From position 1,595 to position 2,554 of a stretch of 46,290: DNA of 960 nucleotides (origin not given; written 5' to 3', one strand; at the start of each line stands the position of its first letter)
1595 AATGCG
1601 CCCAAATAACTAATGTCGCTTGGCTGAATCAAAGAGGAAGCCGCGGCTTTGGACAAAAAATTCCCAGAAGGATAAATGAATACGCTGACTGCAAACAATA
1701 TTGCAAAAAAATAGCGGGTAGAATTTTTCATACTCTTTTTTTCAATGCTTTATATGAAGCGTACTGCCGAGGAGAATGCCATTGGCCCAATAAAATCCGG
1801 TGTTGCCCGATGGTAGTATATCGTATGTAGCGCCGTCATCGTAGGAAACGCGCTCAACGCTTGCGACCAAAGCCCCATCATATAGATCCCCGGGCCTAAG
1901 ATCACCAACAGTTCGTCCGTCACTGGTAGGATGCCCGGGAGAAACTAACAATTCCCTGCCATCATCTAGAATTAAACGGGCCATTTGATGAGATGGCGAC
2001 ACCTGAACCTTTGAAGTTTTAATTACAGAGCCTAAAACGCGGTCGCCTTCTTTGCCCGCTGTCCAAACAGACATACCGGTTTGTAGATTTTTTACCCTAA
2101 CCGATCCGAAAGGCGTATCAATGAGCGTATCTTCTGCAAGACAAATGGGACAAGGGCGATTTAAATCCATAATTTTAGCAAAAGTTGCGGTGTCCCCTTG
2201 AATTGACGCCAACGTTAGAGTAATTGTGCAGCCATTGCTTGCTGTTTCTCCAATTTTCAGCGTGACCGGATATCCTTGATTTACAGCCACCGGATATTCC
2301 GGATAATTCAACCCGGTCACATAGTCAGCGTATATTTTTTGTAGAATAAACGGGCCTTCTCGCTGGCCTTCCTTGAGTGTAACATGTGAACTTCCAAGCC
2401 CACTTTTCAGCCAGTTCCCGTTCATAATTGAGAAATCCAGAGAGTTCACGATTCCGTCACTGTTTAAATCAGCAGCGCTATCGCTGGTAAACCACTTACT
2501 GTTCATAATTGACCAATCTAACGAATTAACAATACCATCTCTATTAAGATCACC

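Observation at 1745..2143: Hint (Hedgehog/intein-like) domain at the extreme C-terminus of a dockerin-bearing sugar dehydrogenase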

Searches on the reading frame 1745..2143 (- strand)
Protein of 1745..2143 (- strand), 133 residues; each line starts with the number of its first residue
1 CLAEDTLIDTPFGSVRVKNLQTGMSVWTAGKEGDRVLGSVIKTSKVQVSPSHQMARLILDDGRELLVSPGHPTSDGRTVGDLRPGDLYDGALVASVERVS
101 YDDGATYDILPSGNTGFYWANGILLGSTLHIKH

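Call 3: search_protein_families(library=pfam, proteins=[window:1745-2143:-], max_evalue=10)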
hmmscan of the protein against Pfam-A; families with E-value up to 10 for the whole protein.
window:1745-2143:- (133 aa): 2 families
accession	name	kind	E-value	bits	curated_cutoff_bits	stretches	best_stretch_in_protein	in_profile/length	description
PF13403.11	Hint_2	-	3.8e-07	31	28.4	1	1-71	2-81/147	Hint domain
PF14623.11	Vint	-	0.00075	19.8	27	1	1-74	2-65/166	Hint-domain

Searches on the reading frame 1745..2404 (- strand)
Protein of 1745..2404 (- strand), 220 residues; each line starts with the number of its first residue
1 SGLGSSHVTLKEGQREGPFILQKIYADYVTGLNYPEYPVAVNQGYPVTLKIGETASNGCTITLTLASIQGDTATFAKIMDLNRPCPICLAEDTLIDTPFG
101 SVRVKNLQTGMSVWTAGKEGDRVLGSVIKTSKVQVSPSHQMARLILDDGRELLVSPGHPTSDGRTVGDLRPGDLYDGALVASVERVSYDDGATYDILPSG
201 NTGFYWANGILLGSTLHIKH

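Call 3: search_protein_families(library=pfam, proteins=[window:1745-2404:-], max_evalue=10)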
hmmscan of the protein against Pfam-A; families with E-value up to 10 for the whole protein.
window:1745-2404:- (220 aa): 3 families
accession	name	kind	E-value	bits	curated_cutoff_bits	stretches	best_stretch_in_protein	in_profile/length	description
PF13403.11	Hint_2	-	6.9e-07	30.2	28.4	1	87-158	1-81/147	Hint domain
PF14623.11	Vint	-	0.0012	19.1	27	1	88-161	2-65/166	Hint-domain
PF23451.1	Zn_ribbon_PaaD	-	0.065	13.3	27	1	82-106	14-38/53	PaaD zinc beta ribbon domain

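Call 4: search_protein_families(library=ncbifam, proteins=[window:1745-2404:-], max_evalue=10)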
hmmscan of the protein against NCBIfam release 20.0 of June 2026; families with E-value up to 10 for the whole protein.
window:1745-2404:- (220 aa): 1 family
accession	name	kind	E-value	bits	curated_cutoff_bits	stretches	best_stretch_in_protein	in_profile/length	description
TIGR01445.1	intein_Nterm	domain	0.016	16.2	24.5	1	88-159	1-80/83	intein N-terminal splicing region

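Call 6: search_solved_structures(query=window:1745-2404:-, max_evalue=10, show_alignments=3)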
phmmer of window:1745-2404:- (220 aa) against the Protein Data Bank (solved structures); distinct sequences matched with E-value up to 10: 1.
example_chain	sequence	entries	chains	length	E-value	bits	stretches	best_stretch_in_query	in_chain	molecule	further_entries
6dsl_B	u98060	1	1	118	0.021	17.7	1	143-211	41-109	Consensus engineered intein CatC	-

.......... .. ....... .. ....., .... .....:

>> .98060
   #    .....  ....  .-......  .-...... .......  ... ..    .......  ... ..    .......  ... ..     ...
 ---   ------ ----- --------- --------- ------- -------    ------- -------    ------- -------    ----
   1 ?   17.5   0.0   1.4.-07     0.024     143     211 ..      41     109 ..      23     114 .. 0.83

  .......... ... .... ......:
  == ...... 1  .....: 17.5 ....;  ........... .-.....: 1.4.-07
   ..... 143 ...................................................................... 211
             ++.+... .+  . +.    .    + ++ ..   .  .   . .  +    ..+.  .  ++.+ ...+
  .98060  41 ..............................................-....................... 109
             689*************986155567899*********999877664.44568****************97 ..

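Call 8: find_homologous_proteins(query=window:1745-2404:-, max_evalue=0.001)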
Query window:1745-2404:- (220 aa): 3255 proteins with E <= 0.001 among 3570 candidates; the best 120 are listed.
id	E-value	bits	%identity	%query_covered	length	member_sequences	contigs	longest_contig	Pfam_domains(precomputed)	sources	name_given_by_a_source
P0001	7.5e-92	325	67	96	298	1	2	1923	PF13403.12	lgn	-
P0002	8.1e-92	325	68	95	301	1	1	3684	-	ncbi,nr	ncbi:MAG: hypothetical protein HYZ69_04205 [Candidatus Colwellbacteria bacterium]|nr:hypothetical pr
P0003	2.1e-91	323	67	96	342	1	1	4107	PF27023.1,PF13403.12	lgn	-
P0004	2.8e-90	320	70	92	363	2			PF13403.12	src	-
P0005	3.7e-89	316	66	96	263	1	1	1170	PF13403.12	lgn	-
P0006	6.5e-89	315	66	96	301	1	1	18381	-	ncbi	-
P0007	1.3e-88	314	66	98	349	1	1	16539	PF13403.12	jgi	-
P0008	1.2e-87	311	64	97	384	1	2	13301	PF13403.12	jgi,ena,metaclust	metaclust:\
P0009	3.8e-87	310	63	97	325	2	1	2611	PF13403.12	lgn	-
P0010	4.3e-87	309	67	97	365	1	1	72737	PF13403.12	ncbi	-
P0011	1.3e-86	308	65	97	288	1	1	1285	PF13403.12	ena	-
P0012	2.5e-86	307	63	98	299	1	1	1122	-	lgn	-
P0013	2.7e-86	307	67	96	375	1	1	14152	PF13403.12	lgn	-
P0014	4.2e-86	306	64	96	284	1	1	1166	PF13403.12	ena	-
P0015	8.9e-86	305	69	97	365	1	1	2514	PF13403.12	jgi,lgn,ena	-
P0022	4.6e-84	299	62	95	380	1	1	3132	PF01833.31,PF13403.12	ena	-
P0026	4.1e-83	296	62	96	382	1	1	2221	PF00404.25,PF00050.27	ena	-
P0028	1.2e-82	295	61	97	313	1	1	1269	PF27854.1,PF13403.12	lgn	-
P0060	2.3e-77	278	57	97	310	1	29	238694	PF13403.12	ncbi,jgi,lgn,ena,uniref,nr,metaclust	ncbi:MAG: hypothetical protein UR31_C0015G0018 [Parcubacteria group bacterium GW2011_GWA2_33_14]|uni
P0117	3.2e-70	254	54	96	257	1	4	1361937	-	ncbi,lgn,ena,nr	ncbi:MAG: Hint domain-containing protein [Candidatus Methanoperedens sp.]|nr:Hint domain-containing 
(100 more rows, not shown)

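Call 11: search_protein_families(library=pfam, proteins=[P0003, P0028, P0026, P0022, P0060, P0117, P0008], max_evalue=0.01)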
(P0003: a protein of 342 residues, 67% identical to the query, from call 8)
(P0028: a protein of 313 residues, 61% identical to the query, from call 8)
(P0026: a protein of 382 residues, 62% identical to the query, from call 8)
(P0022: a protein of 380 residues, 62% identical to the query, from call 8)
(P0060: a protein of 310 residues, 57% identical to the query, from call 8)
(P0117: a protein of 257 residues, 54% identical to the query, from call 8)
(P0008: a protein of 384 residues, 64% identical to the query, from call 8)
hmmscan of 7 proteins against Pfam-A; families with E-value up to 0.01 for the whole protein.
P0003 (342 aa): 1 family
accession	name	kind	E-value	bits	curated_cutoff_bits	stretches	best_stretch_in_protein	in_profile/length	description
PF13403.11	Hint_2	-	2.9e-07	31.4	28.4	1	212-285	1-83/147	Hint domain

P0028 (313 aa): 1 family
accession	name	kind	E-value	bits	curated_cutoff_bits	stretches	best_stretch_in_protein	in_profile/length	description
PF13403.11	Hint_2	-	6.3e-06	27.1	28.4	1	183-254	1-81/147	Hint domain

P0026 (382 aa): 4 families
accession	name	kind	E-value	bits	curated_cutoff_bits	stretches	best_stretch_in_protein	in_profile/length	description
PF00050.26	Kazal_1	-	1.5e-09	38.1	21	1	42-81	6-49/49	Kazal-type serine protease inhibitor domain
PF00404.24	Dockerin_1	-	2e-08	34.7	22.9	1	115-160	1-53/57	Dockerin type I domain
PF07648.20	Kazal_2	-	3.2e-05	24.4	22.8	1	43-81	3-48/48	Kazal-type serine protease inhibitor domain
PF13403.11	Hint_2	-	0.00078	20.3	28.4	1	252-292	1-41/147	Hint domain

P0022 (380 aa): 3 families
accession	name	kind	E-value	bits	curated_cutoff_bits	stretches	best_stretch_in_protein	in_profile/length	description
PF13403.11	Hint_2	-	6.2e-07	30.3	28.4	1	247-318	1-81/147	Hint domain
PF01833.30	TIG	-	9.2e-06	26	20.9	1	37-135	1-83/84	IPT/TIG domain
PF14623.11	Vint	-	0.0052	17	27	1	248-320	2-64/166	Hint-domain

P0060 (310 aa): 2 families
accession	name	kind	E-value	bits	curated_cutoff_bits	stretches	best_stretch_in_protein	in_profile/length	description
PF13403.11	Hint_2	-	1.5e-07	32.3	28.4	1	180-253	1-83/147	Hint domain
PF14623.11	Vint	-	0.0059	16.9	27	1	181-253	2-64/166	Hint-domain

P0117 (257 aa): 1 family
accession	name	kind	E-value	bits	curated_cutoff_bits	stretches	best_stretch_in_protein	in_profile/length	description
PF13403.11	Hint_2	-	6.3e-05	23.8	28.4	1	124-194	1-80/147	Hint domain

P0008 (384 aa): 2 families
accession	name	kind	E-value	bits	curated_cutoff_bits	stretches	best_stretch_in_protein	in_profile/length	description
PF13403.11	Hint_2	-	9.9e-09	36.2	28.4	1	251-336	1-95/147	Hint domain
PF14623.11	Vint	-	0.0004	20.7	27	1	252-324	2-64/166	Hint-domain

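Call 21: predict_structure(alignment_id=A1)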
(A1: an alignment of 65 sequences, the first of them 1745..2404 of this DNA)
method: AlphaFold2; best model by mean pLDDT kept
length: 220 residues; sequences in the alignment: 65
mean_pLDDT: 92.3   pTM: 0.74
mean pLDDT of the five models: 92.3, 92.3, 91.8, 91.8, 91.5
residues with pLDDT >= 90: 179; 70-90: 25; 50-70: 14; < 50: 2
segments of 3 or more residues with pLDDT < 50: none
pLDDT, mean of each block of 10 residues (from residue 1): 80 96 98 77 91 91 97 95 72 98 98 97 97 86 98 95 96 98 96 95 97 83
secondary structure, 60 per line:
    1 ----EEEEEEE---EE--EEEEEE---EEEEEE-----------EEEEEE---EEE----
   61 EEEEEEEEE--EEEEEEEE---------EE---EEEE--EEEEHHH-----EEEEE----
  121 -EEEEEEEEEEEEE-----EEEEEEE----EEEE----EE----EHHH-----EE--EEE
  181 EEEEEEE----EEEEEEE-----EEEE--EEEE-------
elements in order: E5-11 E19-24 E28-33 E45-50 E54-56 E61-69 E72-79 E94-97 E100-103 E112-116 E122-134 E140-146 E151-154 E178-187 E192-198 E204-207 E210-213

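Call 24: fold_search(model_id=the predicted structure, library=pdb)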
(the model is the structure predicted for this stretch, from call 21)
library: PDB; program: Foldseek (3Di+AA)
matches with E <= 10: 720; with E <= 0.001: 44
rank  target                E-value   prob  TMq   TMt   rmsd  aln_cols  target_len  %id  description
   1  6riy_B                4.0e-07  1.00  0.47  0.75   3.1       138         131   20  Crystal structure of MchDnaB-1 intein (N145AA) (released 2020-05-13)
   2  6qaz                  4.0e-07  1.00  0.46  0.76   3.0       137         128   26  Crystal structure of gp41-1 intein (released 2019-11-13)
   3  6riy_A                6.7e-07  1.00  0.47  0.76   3.1       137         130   20  Crystal structure of MchDnaB-1 intein (N145AA) (released 2020-05-13)
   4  6tmm_BBB              8.6e-07  1.00  0.49  0.69   3.6       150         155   14  BIL2 domain from T.thermophila BUBL1 locus (C1A-N143A) (released 2020-12-16)
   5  6riz                  1.0e-06  1.00  0.45  0.74   3.2       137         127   23  Crystal structure of gp41-1 intein (C1A, F65W, D107C) (released 2020-04-29)
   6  6rix_A                1.2e-06  1.00  0.45  0.73   3.4       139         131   21  Crystal structure of MchDnaB-1 intein (released 2020-05-13)
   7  6rix_B                2.5e-06  1.00  0.47  0.76   2.8       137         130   20  Crystal structure of MchDnaB-1 intein (released 2020-05-13)
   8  6tmm_AAA              2.7e-06  1.00  0.50  0.69   2.4       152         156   13  BIL2 domain from T.thermophila BUBL1 locus (C1A-N143A) (released 2020-12-16)
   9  6y75_A                2.9e-06  1.00  0.52  0.74   2.5       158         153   13  BIL2 domain from T.thermophila BUBL1 locus (C1A-N143A) (released 2021-02-03)
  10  6y75_B                3.3e-06  1.00  0.49  0.70   3.6       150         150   14  BIL2 domain from T.thermophila BUBL1 locus (C1A-N143A) (released 2021-02-03)
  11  6rpq                  3.7e-06  1.00  0.49  0.44   9.6       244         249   13  Crystal structure of PhoCDC21-1 intein (released 2019-08-14)
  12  6frh_A                4.3e-06  1.00  0.50  0.68   5.3       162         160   14  Crystal structure of Ssp DnaB Mini-Intein variant M86 (released 2019-01-30)
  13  2in0                  5.5e-06  1.00  0.46  0.70   3.4       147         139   22  crystal structure of Mtu recA intein splicing domain (released 2007-05-01)
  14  6frg                  6.1e-06  1.00  0.49  0.67   5.1       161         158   14  Crystal structure of G-1F mutant of Ssp DnaB Mini-Intein variant M86 (released 2019-01-30)
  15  6frh_B                7.8e-06  1.00  0.50  0.71   3.4       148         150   14  Crystal structure of Ssp DnaB Mini-Intein variant M86 (released 2019-01-30)
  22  2lwy_MODEL_1_A        1.6e-05  1.00  0.50  0.77   2.5       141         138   20  Solution Structure of Bacterial Intein-Like domain from Clostridium thermocellum (released 2013-05-08)
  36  1at0                  2.5e-04  1.00  0.45  0.66   4.9       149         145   18  17-kDA fragment of hedgehog C-terminal autoprocessing domain (released 1997-11-12)
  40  6tyy                  4.7e-04  1.00  0.47  0.68   4.6       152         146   17  Hedgehog autoprocessing mutant D46H (released 2019-11-20)
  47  3nzm                  1.1e-03  1.00  0.43  0.57   5.6       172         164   13  Crystal structure of DNAE intein with N-extein in redox trap (released 2011-06-01)
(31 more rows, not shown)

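Call 27: find_encoding_contigs(protein=P0060, flank=6000, max_places=4)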
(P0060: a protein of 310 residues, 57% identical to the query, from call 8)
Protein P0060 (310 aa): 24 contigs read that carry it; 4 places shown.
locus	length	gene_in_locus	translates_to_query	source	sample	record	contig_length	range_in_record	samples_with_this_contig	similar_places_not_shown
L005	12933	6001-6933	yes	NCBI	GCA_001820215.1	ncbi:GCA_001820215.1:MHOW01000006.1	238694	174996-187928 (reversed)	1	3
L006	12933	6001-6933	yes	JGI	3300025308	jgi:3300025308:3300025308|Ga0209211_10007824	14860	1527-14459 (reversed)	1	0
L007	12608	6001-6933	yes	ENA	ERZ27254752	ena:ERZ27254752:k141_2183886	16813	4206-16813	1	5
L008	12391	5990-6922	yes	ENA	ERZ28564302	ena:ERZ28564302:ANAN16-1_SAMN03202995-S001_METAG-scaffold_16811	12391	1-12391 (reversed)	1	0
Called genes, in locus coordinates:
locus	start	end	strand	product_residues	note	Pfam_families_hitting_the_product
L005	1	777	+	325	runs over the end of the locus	PF13518:HTH_28 (weak), PF12728:HTH_17 (faint), PF14528:LAGLIDADG_3 (faint), PF03161:LAGLIDADG_2 (weak)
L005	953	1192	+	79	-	PF01541:GIY-YIG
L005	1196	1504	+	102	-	-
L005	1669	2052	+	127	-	PF11969:DcpS_C, PF01230:HIT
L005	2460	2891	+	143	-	PF00731:AIRC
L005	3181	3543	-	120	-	-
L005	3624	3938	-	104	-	-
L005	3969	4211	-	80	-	PF04226:Transgly_assoc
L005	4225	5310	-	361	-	PF25059:FN3_DSCAM-DSCAML_C (faint), PF16656:Pur_ac_phosph_N (faint), PF00041:fn3 (faint), PF16655:PhoD_N (faint)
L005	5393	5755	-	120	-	PF02325:CCB3_YggT (weak)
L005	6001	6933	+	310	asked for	PF13403:Hint_2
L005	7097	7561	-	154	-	-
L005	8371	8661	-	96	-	-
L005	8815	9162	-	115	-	-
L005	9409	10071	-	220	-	-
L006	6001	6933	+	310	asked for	PF13403:Hint_2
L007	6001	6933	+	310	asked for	PF13403:Hint_2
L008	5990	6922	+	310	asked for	PF13403:Hint_2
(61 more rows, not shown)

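Call 38: find_encoding_contigs(protein=P0117, flank=6000, max_places=2)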
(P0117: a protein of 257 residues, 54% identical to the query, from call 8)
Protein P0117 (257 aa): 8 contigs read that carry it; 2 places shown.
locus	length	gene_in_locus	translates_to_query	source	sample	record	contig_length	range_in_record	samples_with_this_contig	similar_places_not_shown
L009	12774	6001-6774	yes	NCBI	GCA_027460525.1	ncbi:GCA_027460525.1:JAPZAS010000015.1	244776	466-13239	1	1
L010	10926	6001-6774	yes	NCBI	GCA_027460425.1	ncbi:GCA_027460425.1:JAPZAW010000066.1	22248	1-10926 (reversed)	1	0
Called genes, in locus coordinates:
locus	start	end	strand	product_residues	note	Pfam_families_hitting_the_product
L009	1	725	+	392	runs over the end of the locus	PF03453:MoeA_N, PF00994:MoCF_biosynth, PF03454:MoeA_C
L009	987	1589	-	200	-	PF07895:DUF1673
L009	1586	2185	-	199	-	-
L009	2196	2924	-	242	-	-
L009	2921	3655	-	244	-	PF07895:DUF1673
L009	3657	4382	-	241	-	-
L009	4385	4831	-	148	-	-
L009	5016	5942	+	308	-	PF02931:Neur_chan_LBD (faint)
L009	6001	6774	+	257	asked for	-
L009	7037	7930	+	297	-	PF24334:DUF7502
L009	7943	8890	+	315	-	PF20030:bpMoxR, PF07726:AAA_3, PF07728:AAA_5, PF17863:AAA_lid_2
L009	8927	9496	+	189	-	-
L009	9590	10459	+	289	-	PF01882:DUF58, PF13519:VWA_2 (faint)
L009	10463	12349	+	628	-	PF07584:BatA, PF13519:VWA_2 (weak), PF24157:DUF7408, PF24155:DUF7406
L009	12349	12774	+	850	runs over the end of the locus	PF07090:GATase1_like (faint), PF00092:VWA, PF13519:VWA_2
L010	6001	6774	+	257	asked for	-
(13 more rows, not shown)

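Call 59: search_solved_structures(query=A1, max_evalue=0.01, show_alignments=4)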
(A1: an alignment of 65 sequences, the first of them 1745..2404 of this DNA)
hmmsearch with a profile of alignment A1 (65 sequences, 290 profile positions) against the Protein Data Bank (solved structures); distinct sequences matched with E-value up to 0.01: 3.
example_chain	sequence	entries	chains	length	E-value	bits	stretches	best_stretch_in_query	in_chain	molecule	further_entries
6dsl_B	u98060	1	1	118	2.2e-08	36.7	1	213-281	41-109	Consensus engineered intein CatC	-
6qaz_A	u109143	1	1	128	0.00048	22.5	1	162-282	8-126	cyanophage-like gp41-1 intein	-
6riz_A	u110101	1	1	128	0.0044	19.3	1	162-260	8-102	gp41-1 intein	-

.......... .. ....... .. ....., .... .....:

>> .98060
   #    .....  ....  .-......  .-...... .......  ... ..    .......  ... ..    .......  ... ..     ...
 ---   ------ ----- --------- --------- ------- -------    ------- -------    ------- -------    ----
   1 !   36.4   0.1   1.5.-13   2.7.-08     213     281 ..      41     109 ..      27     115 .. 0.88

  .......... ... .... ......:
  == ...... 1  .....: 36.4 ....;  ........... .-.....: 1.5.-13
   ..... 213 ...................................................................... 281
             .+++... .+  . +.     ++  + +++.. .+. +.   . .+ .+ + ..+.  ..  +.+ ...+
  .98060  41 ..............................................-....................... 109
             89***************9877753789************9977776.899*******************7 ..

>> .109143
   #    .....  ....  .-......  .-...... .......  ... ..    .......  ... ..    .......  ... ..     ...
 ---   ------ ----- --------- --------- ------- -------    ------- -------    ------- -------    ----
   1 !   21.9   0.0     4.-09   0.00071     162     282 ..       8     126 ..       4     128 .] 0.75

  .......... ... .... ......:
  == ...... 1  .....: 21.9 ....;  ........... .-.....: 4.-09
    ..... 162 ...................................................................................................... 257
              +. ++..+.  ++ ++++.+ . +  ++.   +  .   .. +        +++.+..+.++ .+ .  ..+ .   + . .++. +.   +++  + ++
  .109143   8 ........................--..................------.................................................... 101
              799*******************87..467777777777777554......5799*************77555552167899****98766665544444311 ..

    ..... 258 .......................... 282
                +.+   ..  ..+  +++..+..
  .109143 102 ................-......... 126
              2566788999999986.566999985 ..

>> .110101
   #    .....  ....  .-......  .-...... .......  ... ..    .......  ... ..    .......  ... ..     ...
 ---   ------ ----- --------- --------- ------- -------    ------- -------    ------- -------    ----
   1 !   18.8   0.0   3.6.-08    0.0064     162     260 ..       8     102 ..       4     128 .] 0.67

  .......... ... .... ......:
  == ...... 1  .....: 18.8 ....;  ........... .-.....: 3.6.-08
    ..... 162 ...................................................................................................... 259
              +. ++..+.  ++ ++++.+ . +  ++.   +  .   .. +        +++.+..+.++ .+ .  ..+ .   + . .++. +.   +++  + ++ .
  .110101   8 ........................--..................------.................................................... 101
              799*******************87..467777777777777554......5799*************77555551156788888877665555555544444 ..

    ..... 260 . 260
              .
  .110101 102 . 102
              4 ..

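Call 70: find_encoding_contigs(protein=P0026, flank=2000, max_places=2)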
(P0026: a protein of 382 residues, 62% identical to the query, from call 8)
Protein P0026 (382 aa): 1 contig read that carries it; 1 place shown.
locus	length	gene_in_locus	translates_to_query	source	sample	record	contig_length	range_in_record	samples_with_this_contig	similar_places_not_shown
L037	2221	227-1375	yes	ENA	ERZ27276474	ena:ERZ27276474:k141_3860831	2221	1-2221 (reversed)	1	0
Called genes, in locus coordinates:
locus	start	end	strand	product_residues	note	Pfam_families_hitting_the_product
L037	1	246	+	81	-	?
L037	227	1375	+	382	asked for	PF00050:Kazal_1, PF00404:Dockerin_1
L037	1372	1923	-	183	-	PF03167:UDG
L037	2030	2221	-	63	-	?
